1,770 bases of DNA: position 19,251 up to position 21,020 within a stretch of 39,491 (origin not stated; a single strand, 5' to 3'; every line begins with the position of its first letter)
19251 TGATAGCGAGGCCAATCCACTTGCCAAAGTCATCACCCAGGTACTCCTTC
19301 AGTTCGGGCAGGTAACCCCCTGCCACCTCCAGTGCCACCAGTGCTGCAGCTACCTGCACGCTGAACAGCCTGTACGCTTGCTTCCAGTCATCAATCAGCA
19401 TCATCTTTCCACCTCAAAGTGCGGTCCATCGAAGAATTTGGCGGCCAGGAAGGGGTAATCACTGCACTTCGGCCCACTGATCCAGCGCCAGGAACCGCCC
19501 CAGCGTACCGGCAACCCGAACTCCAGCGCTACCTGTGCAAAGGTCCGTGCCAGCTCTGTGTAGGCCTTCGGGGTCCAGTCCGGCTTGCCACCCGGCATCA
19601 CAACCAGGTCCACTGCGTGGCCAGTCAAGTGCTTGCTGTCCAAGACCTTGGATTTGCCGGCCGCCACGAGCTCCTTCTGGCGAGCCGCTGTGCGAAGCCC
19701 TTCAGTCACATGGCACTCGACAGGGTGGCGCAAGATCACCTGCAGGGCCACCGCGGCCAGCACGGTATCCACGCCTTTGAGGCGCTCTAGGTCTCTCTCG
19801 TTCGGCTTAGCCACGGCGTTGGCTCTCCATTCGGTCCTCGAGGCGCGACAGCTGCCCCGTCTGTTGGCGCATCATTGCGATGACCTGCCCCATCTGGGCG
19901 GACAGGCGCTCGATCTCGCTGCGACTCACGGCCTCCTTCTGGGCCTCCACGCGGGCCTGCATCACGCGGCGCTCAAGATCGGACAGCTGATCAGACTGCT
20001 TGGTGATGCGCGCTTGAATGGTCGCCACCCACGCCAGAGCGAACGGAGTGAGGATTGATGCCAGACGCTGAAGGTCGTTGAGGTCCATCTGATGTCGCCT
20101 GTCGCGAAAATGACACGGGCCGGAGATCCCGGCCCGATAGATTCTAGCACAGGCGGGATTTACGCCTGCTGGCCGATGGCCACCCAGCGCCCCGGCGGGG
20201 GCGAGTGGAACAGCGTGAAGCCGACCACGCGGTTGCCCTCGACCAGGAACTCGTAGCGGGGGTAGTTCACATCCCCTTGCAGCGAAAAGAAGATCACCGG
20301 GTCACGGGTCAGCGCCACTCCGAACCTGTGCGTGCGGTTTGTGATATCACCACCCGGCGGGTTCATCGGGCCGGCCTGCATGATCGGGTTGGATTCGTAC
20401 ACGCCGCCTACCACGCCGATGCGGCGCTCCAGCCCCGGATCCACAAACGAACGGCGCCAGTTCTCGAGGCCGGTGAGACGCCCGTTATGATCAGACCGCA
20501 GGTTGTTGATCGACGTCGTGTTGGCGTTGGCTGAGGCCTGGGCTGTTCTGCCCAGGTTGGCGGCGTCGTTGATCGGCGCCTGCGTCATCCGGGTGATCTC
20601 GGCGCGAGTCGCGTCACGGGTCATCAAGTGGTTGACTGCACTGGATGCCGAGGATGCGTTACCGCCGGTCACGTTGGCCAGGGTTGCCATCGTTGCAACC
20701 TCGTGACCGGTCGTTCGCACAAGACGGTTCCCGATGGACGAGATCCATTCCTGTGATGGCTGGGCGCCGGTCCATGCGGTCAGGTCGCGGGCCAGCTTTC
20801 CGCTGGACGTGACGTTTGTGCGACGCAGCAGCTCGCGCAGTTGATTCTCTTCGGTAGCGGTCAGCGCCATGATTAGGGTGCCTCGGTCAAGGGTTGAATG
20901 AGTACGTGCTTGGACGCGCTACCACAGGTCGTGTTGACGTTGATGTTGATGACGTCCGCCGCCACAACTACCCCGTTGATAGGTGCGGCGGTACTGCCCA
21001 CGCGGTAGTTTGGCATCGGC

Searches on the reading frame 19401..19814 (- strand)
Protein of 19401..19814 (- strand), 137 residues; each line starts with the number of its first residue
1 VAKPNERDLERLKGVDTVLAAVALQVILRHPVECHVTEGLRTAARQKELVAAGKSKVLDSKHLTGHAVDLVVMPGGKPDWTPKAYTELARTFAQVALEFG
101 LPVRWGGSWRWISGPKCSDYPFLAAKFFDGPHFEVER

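Call 18: search_protein_families(library=pfam, proteins=[window:19401-19814:-], max_evalue=0.01)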
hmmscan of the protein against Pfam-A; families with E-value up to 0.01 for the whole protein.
window:19401-19814:- (137 aa): 1 family
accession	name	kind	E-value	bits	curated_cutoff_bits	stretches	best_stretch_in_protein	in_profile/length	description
PF13539.11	Peptidase_M15_4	-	5e-07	30.6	25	1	57-110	5-60/70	D-alanyl-D-alanine carboxypeptidase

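Call 44: find_homologous_proteins(query=window:19401-19814:-, max_evalue=0.00001)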
Query window:19401-19814:- (137 aa): 952 proteins with E <= 0.00001 among 979 candidates; the best 120 are listed.
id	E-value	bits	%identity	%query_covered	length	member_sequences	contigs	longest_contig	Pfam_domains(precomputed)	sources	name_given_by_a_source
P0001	8.0e-82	290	92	100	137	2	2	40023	PF13539.12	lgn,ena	-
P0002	1.0e-80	287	91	100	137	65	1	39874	PF13539.12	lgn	-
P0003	1.9e-80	286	92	100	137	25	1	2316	PF13539.12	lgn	-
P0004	1.9e-79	282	89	100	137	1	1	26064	PF13539.12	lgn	-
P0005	7.2e-79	280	90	100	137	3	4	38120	PF13539.12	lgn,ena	-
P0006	1.3e-78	280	88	100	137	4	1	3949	PF13539.12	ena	-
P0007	1.7e-78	279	90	100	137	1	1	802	PF13539.12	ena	-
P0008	1.6e-77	276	88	100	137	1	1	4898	PF13539.12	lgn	-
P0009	1.6e-77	276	87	100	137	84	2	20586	PF13539.12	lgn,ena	-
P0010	2.4e-77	276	88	100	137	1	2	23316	PF13539.12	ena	-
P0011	4.9e-77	275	87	100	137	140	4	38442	PF13539.12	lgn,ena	-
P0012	2.3e-76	272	86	100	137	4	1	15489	PF13539.12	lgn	-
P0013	4.5e-76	271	85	100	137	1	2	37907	PF13539.12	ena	-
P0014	1.6e-72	260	83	100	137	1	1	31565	PF13539.12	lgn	-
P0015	5.2e-69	249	80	100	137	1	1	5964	PF13539.12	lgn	-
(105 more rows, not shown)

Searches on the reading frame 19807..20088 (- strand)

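Call 18: search_protein_families(library=pfam, proteins=[window:19807-20088:-], max_evalue=0.01)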
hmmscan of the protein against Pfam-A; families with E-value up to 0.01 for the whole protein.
window:19807-20088:- (93 aa): 2 families
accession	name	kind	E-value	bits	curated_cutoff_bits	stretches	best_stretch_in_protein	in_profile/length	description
PF06034.16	DUF919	-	0.0074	16.5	21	0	27-48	32-53/62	Nucleopolyhedrovirus protein of unknown function (DUF919)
PF11932.13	DUF3450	-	0.0085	15.9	32.6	1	22-88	33-99/241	Protein of unknown function (DUF3450)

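Call 29: search_protein_families(library=phrogs, proteins=[window:19807-20088:-], max_evalue=0.001)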
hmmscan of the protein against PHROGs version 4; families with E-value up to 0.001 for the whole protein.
window:19807-20088:- (93 aa): 1 family
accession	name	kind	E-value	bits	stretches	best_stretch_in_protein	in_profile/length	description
phrog_462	-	other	0.00032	21.8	1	9-86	17-96/101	lipoprotein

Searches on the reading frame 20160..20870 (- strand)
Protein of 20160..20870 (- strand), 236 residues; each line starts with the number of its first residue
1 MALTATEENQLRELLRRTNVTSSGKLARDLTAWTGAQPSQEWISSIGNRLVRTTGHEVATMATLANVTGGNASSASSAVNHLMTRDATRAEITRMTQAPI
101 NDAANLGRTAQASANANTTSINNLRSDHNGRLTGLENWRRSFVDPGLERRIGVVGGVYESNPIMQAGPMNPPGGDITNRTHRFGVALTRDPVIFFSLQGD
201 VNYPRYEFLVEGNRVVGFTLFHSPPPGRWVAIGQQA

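Call 18: search_protein_families(library=pfam, proteins=[window:20160-20870:-], max_evalue=0.01)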
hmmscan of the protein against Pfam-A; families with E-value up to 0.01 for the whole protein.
window:20160-20870:- (236 aa): 0 families

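Call 73: find_homologous_proteins(query=window:20160-20870:-, max_evalue=1e-10)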
Query window:20160-20870:- (236 aa): 221 proteins with E <= 1e-10 among 904 candidates; the best 120 are listed.
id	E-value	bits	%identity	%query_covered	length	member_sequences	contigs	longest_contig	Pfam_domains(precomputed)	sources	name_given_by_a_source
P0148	1.2e-151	521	100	100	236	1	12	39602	-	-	-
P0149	3.1e-136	470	89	100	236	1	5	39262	-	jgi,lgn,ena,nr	jgi:hypothetical protein|nr:MAG TPA: hypothetical protein [Caudoviricetes sp.]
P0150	5.2e-120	417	77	100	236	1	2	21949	-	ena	-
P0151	1.5e-116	406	77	100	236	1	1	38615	-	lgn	-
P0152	3.9e-116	405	76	100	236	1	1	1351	-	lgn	-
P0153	2.9e-114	398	77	100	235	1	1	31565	-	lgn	-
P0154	4.0e-113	395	75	100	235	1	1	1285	-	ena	-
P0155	3.1e-95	336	65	100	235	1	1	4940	-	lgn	-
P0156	1.9e-91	324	65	100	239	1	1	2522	-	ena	-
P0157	7.8e-87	309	63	100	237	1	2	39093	-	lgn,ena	-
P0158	2.2e-82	294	60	100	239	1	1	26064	-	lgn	-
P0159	8.9e-82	292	60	100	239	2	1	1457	-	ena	-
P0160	1.9e-80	288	61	100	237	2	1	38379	-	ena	-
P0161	5.2e-79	283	59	100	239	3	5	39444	-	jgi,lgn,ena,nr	jgi:hypothetical protein|nr:MAG TPA: hypothetical protein [Caudoviricetes sp.]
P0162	9.6e-79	282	60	100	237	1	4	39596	-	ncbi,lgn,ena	-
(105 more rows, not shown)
